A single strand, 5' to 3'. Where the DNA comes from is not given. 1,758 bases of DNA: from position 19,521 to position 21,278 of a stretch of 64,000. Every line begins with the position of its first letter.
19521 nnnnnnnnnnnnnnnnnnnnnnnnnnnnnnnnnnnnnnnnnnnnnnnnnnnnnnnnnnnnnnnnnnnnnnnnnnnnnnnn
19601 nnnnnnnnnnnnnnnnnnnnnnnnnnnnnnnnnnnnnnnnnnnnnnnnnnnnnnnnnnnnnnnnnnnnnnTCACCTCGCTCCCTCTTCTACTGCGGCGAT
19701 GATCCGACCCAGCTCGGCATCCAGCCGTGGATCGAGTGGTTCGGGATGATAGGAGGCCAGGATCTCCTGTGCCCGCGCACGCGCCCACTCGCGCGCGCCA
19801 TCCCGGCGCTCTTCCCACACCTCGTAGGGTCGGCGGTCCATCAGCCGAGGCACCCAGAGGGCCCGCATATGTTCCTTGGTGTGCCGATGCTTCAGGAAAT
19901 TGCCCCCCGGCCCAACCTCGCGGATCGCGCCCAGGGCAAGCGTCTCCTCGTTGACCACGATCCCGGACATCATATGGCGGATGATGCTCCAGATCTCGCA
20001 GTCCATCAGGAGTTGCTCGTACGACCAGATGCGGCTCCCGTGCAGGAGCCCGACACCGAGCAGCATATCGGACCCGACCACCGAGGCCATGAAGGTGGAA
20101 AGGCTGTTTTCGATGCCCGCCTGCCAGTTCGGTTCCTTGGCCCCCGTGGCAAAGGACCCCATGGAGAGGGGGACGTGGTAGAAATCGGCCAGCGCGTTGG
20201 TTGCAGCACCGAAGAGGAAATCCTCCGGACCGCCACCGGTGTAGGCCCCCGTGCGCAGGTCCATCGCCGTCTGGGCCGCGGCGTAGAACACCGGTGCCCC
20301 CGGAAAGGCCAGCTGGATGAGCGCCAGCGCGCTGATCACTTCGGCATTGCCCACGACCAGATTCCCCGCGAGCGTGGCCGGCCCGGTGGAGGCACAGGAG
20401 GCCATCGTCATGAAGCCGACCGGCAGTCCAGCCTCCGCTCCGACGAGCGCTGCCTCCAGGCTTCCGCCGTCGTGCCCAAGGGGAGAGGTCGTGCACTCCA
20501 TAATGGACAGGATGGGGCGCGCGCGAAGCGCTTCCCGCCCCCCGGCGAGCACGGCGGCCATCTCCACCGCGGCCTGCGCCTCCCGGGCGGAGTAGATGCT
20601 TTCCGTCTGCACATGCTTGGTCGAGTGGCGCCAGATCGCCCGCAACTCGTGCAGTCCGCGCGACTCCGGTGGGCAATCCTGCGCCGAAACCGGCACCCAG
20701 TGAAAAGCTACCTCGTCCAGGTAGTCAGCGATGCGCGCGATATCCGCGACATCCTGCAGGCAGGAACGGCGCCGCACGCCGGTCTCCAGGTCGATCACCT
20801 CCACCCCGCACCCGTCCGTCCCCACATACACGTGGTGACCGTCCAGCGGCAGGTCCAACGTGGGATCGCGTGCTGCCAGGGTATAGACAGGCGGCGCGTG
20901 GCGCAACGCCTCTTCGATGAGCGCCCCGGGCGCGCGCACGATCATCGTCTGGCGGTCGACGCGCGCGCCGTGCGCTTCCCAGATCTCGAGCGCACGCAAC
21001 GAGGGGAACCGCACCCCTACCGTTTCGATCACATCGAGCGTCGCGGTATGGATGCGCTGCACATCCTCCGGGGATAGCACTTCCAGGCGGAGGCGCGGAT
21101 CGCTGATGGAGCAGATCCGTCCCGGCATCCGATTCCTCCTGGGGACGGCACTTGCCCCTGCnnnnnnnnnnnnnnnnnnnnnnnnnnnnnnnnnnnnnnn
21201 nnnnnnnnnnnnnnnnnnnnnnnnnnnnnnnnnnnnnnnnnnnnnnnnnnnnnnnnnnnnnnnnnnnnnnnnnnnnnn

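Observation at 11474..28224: Extended catabolic neighbourhood around the MttB operon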

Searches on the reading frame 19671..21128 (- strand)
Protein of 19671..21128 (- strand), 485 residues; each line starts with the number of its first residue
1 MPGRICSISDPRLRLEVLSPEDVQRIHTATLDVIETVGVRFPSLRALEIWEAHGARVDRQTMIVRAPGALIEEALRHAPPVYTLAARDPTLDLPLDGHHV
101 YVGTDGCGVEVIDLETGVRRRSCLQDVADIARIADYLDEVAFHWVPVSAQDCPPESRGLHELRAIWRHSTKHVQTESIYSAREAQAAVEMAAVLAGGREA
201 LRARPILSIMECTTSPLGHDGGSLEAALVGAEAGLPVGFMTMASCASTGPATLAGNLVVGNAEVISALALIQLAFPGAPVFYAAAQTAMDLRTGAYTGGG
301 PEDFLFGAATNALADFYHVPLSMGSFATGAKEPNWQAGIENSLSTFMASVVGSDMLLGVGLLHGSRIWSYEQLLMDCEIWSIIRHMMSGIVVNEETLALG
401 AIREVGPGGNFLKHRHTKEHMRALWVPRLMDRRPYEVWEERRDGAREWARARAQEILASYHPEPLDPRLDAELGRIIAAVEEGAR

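Call 7: search_protein_families(library=pfam, proteins=[window:19671-21128:-])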
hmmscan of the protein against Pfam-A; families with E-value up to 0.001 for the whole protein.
window:19671-21128:- (485 aa): 1 family
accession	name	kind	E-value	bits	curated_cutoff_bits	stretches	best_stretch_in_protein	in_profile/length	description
PF06253.16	MTTB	-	8.4e-92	308.2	25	1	14-478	30-493/500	Trimethylamine methyltransferase (MTTB)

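Call 9: search_protein_families(library=ncbifam, proteins=[window:19671-21128:-], max_evalue=0.00001)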
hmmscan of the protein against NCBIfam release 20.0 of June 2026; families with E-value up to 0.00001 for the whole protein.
window:19671-21128:- (485 aa): 1 family
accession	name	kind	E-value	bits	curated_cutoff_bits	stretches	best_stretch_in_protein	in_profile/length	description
TIGR02369.2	trimeth_pyl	equivalog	2.7e-134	448.2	525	1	14-480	2-468/469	[trimethylamine--corrinoid protein] Co-methyltransferase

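Call 13: find_encoding_contigs(protein=window:19671-21128:-, flank=10000, max_places=10)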
Protein window:19671-21128:- (485 aa): 1 contig read that carries it; 1 place shown.
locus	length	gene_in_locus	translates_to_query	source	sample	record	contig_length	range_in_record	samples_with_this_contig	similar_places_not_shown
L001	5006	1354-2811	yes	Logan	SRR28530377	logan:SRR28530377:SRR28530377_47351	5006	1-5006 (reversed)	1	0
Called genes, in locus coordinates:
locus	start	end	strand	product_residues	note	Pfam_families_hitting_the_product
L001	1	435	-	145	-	?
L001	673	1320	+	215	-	PF02607:B12-binding_2, PF02310:B12-binding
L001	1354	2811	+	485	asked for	PF06253:MTTB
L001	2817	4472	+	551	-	PF07969:Amidohydro_3, PF01979:Amidohydro_1 (weak)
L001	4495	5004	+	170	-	?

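Call 14: find_homologous_proteins(query=window:19671-21128:-, max_evalue=1e-30)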
Query window:19671-21128:- (485 aa): 5099 proteins with E <= 1e-30 among 8000 candidates; the best 120 are listed.
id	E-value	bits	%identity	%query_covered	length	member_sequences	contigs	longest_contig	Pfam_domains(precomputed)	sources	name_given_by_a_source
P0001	0.0e+0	1089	100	100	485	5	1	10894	PF06253.17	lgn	-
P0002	0.0e+0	1041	96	99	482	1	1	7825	PF06253.17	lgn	-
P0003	1.6e-270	916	83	99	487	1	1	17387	PF06253.17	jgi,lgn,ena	-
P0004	5.3e-263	891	80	99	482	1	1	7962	PF06253.17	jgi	jgi:trimethylamine--corrinoid protein Co-methyltransferase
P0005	1.3e-262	890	82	98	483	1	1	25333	PF06253.17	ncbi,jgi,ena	-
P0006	4.4e-262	888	78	100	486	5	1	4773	PF06253.17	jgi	-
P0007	5.7e-262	888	80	99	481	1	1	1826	PF06253.17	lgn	-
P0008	3.1e-261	885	82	99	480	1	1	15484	PF06253.17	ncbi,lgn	-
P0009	8.8e-261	884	82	99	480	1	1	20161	PF06253.17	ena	-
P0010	1.1e-260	883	81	99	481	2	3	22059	PF06253.17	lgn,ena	-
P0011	2.5e-260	882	79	99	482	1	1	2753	PF06253.17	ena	-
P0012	2.7e-260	882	78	100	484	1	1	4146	PF06253.17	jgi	-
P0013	2.9e-260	882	79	99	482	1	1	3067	PF06253.17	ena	-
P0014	3.5e-260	882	79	99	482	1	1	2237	PF06253.17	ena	-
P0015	4.5e-260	881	80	99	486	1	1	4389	PF06253.17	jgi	-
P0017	1.2e-259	880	81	99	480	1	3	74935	PF06253.17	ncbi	ncbi:MAG: trimethylamine methyltransferase family protein [Chloroflexia bacterium]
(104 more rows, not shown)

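Call 15: find_related_loci(query=window:19671-21128:-, collection=genome_contigs, flank=10000)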
Query window:19671-21128:- (485 aa) in genome_contigs; peptide patterns used: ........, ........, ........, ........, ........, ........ (x = any residue, [..] = any of these).
173 stretches matched a pattern; 47 encode a relative of the query (tblastn E <= 1e-3); 47 distinct loci.
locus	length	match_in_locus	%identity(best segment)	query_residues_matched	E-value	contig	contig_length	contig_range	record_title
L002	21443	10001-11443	92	1-481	0e+0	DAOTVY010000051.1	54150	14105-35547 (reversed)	MAG TPA_asm: Chloroflexia bacterium isolate H111_92 k127_1351743, whole genome shotgun sequence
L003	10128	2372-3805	78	1-478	0e+0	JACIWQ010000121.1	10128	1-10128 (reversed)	MAG: Thermoflexales bacterium isolate MAG-30 Thermoflexales_E3_bin20_Scaffold_121, whole genome shotgun sequence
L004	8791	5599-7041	76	1-481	0e+0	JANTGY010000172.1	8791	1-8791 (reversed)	MAG: Anaerolineae bacterium isolate bin10092 c_000000009209, whole genome shotgun sequence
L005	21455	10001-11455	73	1-485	0e+0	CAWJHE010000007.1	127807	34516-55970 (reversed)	MAG: uncultured Chloroflexia bacterium isolate MFD04716.bin.2.168 genome assembly, contig: contig_2251, whole genome sho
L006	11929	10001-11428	76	5-480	0e+0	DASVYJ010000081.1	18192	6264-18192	MAG TPA_asm: Candidatus Limnocylindrales bacterium isolate SMAG_U2599 k141_156860, whole genome shotgun sequence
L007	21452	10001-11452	74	1-485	0e+0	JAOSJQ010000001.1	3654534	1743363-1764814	MAG: Anaerolineales bacterium isolate FR_7 FR-Anaerolineales-1_s1, whole genome shotgun sequence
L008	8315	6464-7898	96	1-481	0e+0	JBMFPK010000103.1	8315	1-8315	MAG: Chloroflexia bacterium isolate KM4338-61 NODE_103_length_8315_cov_3.198349, whole genome shotgun sequence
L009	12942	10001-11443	73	1-481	0e+0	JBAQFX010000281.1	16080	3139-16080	MAG: Anaerolineales bacterium isolate MFD06995_ilm_asm_bin3 k127_157215, whole genome shotgun sequence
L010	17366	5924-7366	72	1-481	0e+0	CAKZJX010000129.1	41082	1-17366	MAG TPA_asm: uncultured Anaerolineae bacterium isolate SRR5214706_bin.105_CONCOCT_v1.1_MAG genome assembly, contig: ERZ1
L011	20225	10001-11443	75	1-481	0e+0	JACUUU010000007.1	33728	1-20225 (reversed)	MAG: Anaerolineales bacterium isolate Kmv39 NODE_569_length_33728_cov_6.123007, whole genome shotgun sequence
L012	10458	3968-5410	74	1-481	0e+0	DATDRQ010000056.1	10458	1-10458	MAG TPA_asm: Anaerolineales bacterium isolate SMAG_U7981 k141_811566, whole genome shotgun sequence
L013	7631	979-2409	74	1-477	0e+0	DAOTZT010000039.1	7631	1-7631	MAG TPA_asm: Anaerolineales bacterium isolate H6_556 k131_2014196, whole genome shotgun sequence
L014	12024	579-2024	69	1-482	0e+0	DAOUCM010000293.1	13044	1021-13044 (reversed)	MAG TPA_asm: Anaerolineales bacterium isolate H81_821 414964, whole genome shotgun sequence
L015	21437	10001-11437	68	4-482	0e+0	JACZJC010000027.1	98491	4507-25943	MAG: Anaerolineales bacterium isolate MAG9 chloroflexi_3_contig_480957, whole genome shotgun sequence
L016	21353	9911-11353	74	1-481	0e+0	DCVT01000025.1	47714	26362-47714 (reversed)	MAG TPA_asm: Anaerolineales bacterium UBA2181 UBA2181_contig_3199, whole genome shotgun sequence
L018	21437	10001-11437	68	4-482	0e+0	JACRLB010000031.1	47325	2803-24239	MAG: Chloroflexi bacterium isolate NC_groundwater_1870_Pr3_B-0.1um_52_44 SR2-18-B1_coassembly_218363, whole genome shotg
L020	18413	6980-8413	69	5-482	0e+0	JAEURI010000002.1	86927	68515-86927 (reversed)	MAG: Anaerolineales bacterium isolate new MAG-273 k141_3055369, whole genome shotgun sequence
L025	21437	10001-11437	69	4-482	0e+0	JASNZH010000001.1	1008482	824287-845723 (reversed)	MAG: Anaerolineales bacterium isolate CHLO-4 HKU-EGSB-CHLO-4_1, whole genome shotgun sequence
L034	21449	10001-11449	68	1-482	0e+0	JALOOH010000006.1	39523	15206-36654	MAG: Chloroflexi bacterium isolate Prado098 scaffold_1599, whole genome shotgun sequence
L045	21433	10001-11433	68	5-481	3e-171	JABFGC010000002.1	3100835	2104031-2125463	MAG: Chloroflexota bacterium isolate CFX11 c_000000001160, whole genome shotgun sequence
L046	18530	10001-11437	77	1-479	0e+0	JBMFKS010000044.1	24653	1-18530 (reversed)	MAG: Anaerolineae bacterium isolate KM4336-29 NODE_44_length_24653_cov_5.819295, whole genome shotgun sequence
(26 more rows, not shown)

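Call 20: search_protein_families(library=pfam, proteins=[L025:14608-16365:+, L020:5457-6200:+, L020:16212-17132:+, L020:3470-5371:-, L045:5791-6495:-, L025:3816-6032:-, L034:9025-10212:-, L045:9899-10813:-, L018:18892-19965:+, L014:9109-10230:+])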
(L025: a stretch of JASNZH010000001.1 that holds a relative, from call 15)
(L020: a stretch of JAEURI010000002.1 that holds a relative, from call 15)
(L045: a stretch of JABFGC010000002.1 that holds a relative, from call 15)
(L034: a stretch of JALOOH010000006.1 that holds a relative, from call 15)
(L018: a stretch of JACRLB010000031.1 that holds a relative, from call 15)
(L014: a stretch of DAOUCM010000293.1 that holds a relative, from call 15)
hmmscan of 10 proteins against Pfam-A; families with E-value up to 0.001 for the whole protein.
L025:14608-16365:+ (585 aa): 9 families
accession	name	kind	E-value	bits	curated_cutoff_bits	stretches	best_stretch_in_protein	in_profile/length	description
PF00326.27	Peptidase_S9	-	3.9e-47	160.9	22.6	1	381-584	5-211/213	Prolyl oligopeptidase family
PF07676.18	PD40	-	1.7e-15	56.9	20.9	0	20-41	15-37/38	WD40-like Beta Propeller Repeat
PF02897.21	Peptidase_S9_N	-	9.3e-10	38.3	24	1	64-193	131-271/414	Prolyl oligopeptidase, N-terminal beta-propeller domain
PF00561.26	Abhydrolase_1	-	1.2e-09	38.7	25.8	1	363-488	2-115/245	alpha/beta hydrolase fold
PF25174.1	Beta-prop_THOC3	-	9.9e-09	35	305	1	20-200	53-228/272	THOC3 beta-propeller domain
PF01738.24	DLH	-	1.2e-06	28.7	21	1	423-570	80-196/217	Dienelactone hydrolase family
PF12146.15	Hydrolase_4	-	1.6e-05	24.8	27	0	371-473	13-111/239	Serine aminopeptidase, S33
PF20434.5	BD-FAE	-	1.7e-05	24.9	26.8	0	362-543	14-215/215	BD-FAE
PF07859.19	Abhydrolase_3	-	4.6e-05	23.7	25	1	422-563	50-209/210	alpha/beta hydrolase fold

L020:5457-6200:+ (247 aa): 2 families
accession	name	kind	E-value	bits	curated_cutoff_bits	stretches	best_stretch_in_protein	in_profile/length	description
PF07729.17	FCD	-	3.1e-25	89.5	24.3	1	86-214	1-123/125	FCD domain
PF00392.27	GntR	-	3.7e-19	68.6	27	1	14-76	1-64/64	Bacterial regulatory proteins, gntR family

L020:16212-17132:+ (306 aa): 2 families
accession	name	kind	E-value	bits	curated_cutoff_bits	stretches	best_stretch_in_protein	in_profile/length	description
PF00809.28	Pterin_bind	-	2.1e-28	100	25.5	1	39-261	2-243/244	Pterin binding enzyme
PF03599.22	CdhD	-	1.2e-09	37.9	24.8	1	51-209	50-189/387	CO dehydrogenase/acetyl-CoA synthase delta subunit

L020:3470-5371:- (633 aa): 5 families
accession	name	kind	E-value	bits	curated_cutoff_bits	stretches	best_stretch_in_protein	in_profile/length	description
PF01512.22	Complex1_51K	-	8.6e-49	165.7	31.2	1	201-365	1-149/150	Nuo51 FMN-binding domain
PF01257.25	2Fe-2S_thioredx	-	1.8e-38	132.1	24.8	1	16-145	6-134/145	Thioredoxin-like [2Fe-2S] ferredoxin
PF10589.14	NADH_4Fe-4S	-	1.6e-23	82.8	23.5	1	475-557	1-83/85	NADH-ubiquinone oxidoreductase-F iron-sulfur binding region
PF10531.15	SLBB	-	8.1e-09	35.6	27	1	389-428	2-41/55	SLBB domain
PF22461.2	SLBB_2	-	1.5e-08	35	27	1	387-438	1-50/79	SLBB domain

L045:5791-6495:- (234 aa): 11 families
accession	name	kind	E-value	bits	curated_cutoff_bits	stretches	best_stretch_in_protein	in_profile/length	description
PF13510.11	Fer2_4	-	2.1e-20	73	22.8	1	1-76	3-81/82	2Fe-2S iron-sulfur cluster binding domain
PF00111.32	Fer2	-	8.2e-10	38.9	21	1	5-59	2-53/77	2Fe-2S iron-sulfur cluster binding domain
PF12838.12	Fer4_7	-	5.9e-09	36.7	27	1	139-198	1-52/52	4Fe-4S dicluster domain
PF13237.11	Fer4_10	-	1.1e-08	35.2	25.5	1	181-203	6-22/53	4Fe-4S dicluster domain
PF00037.32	Fer4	-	6.6e-08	32.5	21.1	1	180-200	4-24/24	4Fe-4S binding domain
PF22117.2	Fer4_Nqo3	-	8.1e-08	32.8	27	1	136-199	7-66/67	NADH-quinone oxidoreductase subunit 3, ferredoxin-like domain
PF13484.11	Fer4_16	-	1.8e-07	32.3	30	1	184-211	2-28/66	4Fe-4S double cluster binding domain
PF13187.11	Fer4_9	-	3.4e-06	27.4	27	1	139-198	1-51/52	4Fe-4S dicluster domain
PF14697.11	Fer4_21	-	0.00011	22.7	35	1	137-198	5-56/59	4Fe-4S dicluster domain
PF12837.12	Fer4_6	-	0.00012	22.3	25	1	182-199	7-24/24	4Fe-4S binding domain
PF13746.11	Fer4_18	-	0.0002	22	27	0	181-197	58-74/114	4Fe-4S dicluster domain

L025:3816-6032:- (738 aa): 3 families
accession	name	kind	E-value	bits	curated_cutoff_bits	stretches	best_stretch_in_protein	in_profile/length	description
PF00384.28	Molybdopterin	-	6e-72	243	24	1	62-519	1-351/353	Molybdopterin oxidoreductase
PF01568.27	Molydop_binding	-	1.8e-30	105.6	26.8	1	610-715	1-110/110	Molydopterin dinucleotide binding domain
PF04879.21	Molybdop_Fe4S4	-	2.7e-20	72.5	22.7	1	7-59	3-55/55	Molybdopterin oxidoreductase Fe4S4 domain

L034:9025-10212:- (395 aa): 0 families

L045:9899-10813:- (304 aa): 0 families

L018:18892-19965:+ (357 aa): 11 families
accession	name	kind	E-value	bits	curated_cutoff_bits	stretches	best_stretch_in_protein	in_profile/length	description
PF00326.27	Peptidase_S9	-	4.2e-19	69.3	22.6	1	149-356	10-207/213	Prolyl oligopeptidase family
PF12146.15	Hydrolase_4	-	7.1e-14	52.1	27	1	124-232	7-108/239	Serine aminopeptidase, S33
PF02129.25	Peptidase_S15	-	2.1e-12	47.7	23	1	102-241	2-136/262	X-Pro dipeptidyl-peptidase (S15 family)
PF20434.5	BD-FAE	-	3.4e-10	40.3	26.8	1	122-316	14-213/215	BD-FAE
PF12697.13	Abhydrolase_6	-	1.2e-08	36.3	26.3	1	143-335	17-204/217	Alpha/beta hydrolase family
PF00561.26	Abhydrolase_1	-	1.8e-08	34.8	25.8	1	122-217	1-86/245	alpha/beta hydrolase fold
PF01738.24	DLH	-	2.4e-08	34.3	21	1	134-234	21-131/217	Dienelactone hydrolase family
PF05448.18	AXE1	-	4.5e-07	29.4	21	0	182-246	158-215/321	Acetyl xylan esterase (AXE1)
PF02230.22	Abhydrolase_2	-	1.3e-05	25.6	23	0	294-345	158-209/217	Phospholipase/Carboxylesterase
PF07859.19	Abhydrolase_3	-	0.00011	22.4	25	1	182-337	53-208/210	alpha/beta hydrolase fold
PF03403.19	PAF-AH_p_II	-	0.00059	18.9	20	0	117-167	96-141/372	Platelet-activating factor acetylhydrolase, isoform II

L014:9109-10230:+ (373 aa): 1 family
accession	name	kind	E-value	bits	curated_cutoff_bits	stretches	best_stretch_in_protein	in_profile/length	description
PF01116.26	F_bP_aldolase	-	6.2e-84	282.2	25.5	1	62-364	2-277/277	Fructose-bisphosphate aldolase class-II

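Call 21: find_encoding_contigs(protein=P0017, flank=10000, max_places=2)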
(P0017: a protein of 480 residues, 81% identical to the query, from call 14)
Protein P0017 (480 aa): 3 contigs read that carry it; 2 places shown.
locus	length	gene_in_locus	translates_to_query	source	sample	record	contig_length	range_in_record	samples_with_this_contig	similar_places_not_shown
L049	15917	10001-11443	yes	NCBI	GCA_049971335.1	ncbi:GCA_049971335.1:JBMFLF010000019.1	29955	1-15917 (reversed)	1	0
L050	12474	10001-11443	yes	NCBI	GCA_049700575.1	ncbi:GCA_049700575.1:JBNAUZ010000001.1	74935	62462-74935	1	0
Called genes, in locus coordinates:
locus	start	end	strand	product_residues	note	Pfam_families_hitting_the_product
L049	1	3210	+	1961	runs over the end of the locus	PF13205:Big_5, PF13205:Big_5, PF11974:bMG3, PF01835:MG2, PF07703:A2M_BRD, PF00207:A2M, PF07678:TED_complement, PF17973:bMG10, +3 more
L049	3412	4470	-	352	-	PF00953:Glycos_transf_4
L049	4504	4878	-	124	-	-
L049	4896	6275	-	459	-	PF01266:DAO (faint), PF07992:Pyr_redox_2, PF00070:Pyr_redox, PF18267:Rubredoxin_C (faint)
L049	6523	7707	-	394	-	PF00108:Thiolase_N, PF00109:ketoacyl-synt, PF02803:Thiolase_C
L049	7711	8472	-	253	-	PF01144:CoA_trans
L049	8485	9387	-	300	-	PF01144:CoA_trans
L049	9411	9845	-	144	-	PF13404:HTH_AsnC-type, PF13412:HTH_24, PF22451:NirdL-like_HTH (weak), PF09339:HTH_IclR (weak), PF01037:AsnC_trans_reg, PF22482:AsnC_trans_reg_3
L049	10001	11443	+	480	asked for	PF06253:MTTB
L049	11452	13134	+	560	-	PF07969:Amidohydro_3, PF01979:Amidohydro_1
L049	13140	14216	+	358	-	PF03417:AAT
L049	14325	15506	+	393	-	PF01546:Peptidase_M20, PF07687:M20_dimer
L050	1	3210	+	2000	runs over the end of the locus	PF13205:Big_5, PF13205:Big_5, PF11974:bMG3, PF01835:MG2, PF07703:A2M_BRD, PF00207:A2M, PF07678:TED_complement, PF17973:bMG10, +3 more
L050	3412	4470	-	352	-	PF00953:Glycos_transf_4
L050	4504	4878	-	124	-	-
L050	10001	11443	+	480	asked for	PF06253:MTTB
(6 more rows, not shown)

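Call 22: find_encoding_contigs(protein=P0005, flank=10000, max_places=2)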
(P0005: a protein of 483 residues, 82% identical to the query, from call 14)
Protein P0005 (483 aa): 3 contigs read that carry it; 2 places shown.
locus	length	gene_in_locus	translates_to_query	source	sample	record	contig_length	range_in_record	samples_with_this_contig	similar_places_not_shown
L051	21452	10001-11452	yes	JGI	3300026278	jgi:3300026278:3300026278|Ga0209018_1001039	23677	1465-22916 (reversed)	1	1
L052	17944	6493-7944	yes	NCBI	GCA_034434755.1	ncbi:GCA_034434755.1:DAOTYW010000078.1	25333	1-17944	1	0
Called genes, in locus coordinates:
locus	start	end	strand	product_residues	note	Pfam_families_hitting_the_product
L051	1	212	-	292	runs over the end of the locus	-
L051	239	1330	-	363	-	PF03417:AAT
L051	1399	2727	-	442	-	PF00202:Aminotran_3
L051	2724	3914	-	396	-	PF00108:Thiolase_N, PF00109:ketoacyl-synt, PF02803:Thiolase_C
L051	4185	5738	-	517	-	PF03891:DUF333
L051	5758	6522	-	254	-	PF01144:CoA_trans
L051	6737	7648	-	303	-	PF01144:CoA_trans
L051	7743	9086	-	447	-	PF00202:Aminotran_3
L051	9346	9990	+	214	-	PF02607:B12-binding_2, PF02310:B12-binding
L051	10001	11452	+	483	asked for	PF06253:MTTB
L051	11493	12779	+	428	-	PF04055:Radical_SAM, PF13353:Fer4_12 (weak), PF12544:LAM_C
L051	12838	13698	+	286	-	PF00809:Pterin_bind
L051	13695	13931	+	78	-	PF02597:ThiS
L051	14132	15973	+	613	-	PF02730:AFOR_N, PF01314:AFOR_C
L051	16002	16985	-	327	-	PF00005:ABC_tran, PF08352:oligo_HPY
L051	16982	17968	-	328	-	PF00005:ABC_tran, PF08352:oligo_HPY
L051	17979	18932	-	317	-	PF12911:OppC_N, PF00528:BPD_transp_1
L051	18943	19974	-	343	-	PF19300:BPD_transp_1_N, PF00528:BPD_transp_1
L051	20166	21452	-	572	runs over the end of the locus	PF00496:SBP_bac_5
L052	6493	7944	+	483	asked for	PF06253:MTTB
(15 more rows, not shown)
